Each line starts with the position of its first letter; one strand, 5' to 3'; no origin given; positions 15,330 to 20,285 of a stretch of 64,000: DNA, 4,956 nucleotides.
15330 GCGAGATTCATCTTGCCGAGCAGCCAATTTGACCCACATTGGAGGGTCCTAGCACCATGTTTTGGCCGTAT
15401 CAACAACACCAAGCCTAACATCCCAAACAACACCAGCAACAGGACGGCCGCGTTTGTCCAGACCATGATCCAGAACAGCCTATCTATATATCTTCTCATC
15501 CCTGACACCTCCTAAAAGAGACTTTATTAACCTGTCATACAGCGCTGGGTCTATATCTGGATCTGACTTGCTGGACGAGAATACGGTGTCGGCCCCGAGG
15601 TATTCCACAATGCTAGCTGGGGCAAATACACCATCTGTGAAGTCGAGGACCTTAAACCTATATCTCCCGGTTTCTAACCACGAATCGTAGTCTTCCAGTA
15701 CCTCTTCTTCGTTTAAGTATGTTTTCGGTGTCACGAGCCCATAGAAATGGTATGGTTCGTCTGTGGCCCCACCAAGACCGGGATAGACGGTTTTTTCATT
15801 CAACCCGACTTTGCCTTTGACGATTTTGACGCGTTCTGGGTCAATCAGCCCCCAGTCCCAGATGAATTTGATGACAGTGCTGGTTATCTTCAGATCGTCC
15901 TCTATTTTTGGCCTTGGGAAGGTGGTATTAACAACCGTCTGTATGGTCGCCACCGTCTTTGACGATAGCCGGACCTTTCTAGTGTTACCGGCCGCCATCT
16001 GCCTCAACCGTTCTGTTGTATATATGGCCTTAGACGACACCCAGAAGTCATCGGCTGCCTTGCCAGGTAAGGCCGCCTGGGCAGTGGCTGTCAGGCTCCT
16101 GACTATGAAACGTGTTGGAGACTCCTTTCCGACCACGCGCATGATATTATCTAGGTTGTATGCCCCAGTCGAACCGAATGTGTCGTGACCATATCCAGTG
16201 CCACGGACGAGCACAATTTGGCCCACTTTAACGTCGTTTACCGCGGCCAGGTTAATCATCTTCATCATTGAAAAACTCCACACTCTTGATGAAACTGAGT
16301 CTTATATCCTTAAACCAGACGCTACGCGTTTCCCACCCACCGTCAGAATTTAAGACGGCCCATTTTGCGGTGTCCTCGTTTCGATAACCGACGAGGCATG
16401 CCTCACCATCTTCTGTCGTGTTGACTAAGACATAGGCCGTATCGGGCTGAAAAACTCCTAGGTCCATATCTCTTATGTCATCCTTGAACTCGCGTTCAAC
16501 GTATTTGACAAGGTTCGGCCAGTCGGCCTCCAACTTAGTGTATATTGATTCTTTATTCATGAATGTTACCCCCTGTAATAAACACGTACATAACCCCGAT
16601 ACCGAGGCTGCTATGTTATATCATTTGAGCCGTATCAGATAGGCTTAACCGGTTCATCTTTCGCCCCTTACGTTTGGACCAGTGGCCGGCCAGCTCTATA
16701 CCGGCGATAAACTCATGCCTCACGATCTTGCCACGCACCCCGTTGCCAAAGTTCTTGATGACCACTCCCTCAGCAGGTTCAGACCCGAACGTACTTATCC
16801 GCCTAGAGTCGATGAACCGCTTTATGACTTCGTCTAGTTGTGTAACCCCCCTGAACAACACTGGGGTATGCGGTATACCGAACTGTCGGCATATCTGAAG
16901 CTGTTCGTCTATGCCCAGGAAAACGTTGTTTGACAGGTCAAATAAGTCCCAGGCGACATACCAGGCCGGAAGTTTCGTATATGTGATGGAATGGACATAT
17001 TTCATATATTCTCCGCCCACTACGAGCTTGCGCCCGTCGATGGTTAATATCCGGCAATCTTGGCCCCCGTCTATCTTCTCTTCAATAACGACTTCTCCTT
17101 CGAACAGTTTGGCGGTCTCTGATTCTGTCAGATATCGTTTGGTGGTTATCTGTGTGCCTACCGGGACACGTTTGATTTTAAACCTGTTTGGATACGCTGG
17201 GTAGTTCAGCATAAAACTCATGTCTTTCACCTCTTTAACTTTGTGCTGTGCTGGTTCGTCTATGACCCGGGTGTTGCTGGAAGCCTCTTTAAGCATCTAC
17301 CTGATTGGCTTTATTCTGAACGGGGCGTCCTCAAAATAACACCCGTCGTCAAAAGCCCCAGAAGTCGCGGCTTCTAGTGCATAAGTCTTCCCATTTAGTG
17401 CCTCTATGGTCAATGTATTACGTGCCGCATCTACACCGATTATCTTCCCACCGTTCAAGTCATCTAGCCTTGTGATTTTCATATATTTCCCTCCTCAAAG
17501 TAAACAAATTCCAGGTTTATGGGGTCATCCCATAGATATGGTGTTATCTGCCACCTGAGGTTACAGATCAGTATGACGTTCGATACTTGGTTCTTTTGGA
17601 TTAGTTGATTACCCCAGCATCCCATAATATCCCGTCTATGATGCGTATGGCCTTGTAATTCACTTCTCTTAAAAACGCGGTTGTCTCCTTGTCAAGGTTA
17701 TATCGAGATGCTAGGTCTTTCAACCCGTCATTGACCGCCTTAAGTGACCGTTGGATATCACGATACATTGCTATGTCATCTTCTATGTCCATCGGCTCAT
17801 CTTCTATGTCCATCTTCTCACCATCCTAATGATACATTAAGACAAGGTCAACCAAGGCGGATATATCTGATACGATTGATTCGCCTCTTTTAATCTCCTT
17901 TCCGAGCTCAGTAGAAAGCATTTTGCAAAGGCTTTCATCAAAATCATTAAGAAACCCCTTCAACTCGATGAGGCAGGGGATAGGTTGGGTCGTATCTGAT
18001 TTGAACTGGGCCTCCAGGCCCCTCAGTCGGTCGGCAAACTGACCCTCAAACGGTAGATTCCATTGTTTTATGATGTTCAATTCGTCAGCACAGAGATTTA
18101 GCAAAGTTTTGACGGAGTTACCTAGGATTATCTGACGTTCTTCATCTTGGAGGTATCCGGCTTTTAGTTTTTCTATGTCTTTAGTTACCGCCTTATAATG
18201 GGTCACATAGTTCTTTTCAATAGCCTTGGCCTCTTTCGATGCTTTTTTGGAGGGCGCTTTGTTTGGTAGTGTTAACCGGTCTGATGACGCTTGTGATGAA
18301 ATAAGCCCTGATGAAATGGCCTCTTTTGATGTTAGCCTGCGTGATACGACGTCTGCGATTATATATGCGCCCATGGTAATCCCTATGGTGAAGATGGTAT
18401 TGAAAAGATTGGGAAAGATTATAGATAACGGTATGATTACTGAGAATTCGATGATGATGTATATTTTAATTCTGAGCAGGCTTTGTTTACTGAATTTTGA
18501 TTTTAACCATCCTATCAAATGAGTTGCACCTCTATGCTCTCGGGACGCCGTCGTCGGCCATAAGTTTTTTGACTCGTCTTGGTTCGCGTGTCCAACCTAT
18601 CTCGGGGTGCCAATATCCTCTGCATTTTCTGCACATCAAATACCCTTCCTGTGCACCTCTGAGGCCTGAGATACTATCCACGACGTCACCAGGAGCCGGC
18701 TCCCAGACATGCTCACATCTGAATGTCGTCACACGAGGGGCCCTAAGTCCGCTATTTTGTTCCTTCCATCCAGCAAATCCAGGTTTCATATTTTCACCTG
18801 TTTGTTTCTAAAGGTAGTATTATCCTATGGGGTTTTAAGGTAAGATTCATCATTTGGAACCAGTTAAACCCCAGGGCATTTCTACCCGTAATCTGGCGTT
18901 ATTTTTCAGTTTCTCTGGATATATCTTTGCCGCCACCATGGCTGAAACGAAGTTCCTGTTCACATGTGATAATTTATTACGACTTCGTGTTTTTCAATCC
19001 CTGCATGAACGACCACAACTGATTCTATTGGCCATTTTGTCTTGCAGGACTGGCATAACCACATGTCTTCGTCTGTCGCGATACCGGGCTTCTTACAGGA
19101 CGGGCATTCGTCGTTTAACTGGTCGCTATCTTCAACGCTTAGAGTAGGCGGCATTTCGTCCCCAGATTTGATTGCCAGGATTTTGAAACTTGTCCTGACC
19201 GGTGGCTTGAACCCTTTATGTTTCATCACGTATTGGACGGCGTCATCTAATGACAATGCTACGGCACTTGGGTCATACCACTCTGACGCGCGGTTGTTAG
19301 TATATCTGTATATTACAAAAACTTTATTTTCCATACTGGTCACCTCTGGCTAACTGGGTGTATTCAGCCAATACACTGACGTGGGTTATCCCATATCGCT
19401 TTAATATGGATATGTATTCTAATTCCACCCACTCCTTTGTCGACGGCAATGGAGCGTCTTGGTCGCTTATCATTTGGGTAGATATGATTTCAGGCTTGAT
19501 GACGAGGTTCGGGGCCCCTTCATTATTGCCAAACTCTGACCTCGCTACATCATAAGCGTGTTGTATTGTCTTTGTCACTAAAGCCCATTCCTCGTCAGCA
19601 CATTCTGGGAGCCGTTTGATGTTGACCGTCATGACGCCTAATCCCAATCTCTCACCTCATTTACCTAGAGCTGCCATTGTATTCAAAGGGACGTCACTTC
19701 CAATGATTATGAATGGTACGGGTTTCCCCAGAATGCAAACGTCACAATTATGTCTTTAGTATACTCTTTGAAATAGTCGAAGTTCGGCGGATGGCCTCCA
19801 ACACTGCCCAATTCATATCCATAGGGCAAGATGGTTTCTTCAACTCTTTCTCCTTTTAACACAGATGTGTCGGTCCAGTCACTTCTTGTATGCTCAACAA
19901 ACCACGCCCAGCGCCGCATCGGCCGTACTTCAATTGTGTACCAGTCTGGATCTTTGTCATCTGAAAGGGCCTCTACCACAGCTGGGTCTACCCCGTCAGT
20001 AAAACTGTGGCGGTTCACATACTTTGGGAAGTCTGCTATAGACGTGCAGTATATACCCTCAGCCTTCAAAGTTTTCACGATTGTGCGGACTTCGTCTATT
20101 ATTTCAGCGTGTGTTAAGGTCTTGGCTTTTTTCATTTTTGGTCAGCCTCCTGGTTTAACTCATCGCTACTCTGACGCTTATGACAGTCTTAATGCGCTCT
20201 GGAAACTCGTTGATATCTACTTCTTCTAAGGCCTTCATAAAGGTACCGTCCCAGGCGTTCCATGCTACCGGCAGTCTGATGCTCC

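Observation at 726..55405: A fast-diverging paralog family of about 21 members fills roughly a quarter of the window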

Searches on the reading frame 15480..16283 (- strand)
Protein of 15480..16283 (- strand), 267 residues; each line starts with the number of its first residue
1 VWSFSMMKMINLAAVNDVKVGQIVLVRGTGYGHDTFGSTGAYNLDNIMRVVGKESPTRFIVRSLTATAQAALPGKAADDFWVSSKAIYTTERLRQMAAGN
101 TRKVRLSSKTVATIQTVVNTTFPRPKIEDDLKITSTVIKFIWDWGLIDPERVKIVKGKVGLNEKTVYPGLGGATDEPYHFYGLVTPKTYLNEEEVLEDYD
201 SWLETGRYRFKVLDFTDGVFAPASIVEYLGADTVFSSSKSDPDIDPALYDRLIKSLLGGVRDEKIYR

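Call 20: search_protein_families(library=pfam, proteins=[window:15480-16283:-], max_evalue=0.01)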
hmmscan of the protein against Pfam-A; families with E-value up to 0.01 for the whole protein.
window:15480-16283:- (267 aa): 0 families

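Call 92: search_protein_families(library=phrogs, proteins=[window:15480-16283:-], max_evalue=0.001)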
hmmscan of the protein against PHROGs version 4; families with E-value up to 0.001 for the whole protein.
window:15480-16283:- (267 aa): 0 families

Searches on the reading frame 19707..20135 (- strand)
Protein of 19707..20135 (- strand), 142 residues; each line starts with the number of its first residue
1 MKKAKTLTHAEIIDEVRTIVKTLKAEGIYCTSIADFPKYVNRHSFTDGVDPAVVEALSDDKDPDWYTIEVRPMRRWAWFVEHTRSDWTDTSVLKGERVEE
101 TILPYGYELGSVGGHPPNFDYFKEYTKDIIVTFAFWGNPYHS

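Call 100: find_encoding_contigs(protein=window:19707-20135:-, flank=1500, max_places=8)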
Protein window:19707-20135:- (142 aa): 2 contigs read that carry it; 1 place shown.
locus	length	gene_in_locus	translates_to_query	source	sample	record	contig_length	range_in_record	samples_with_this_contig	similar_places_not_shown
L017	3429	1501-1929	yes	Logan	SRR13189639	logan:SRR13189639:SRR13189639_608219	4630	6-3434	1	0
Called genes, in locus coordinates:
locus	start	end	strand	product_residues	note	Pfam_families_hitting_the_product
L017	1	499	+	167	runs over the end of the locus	?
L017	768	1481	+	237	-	-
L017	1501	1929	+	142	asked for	-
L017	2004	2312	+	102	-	-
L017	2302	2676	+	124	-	-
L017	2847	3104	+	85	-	-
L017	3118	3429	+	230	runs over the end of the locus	-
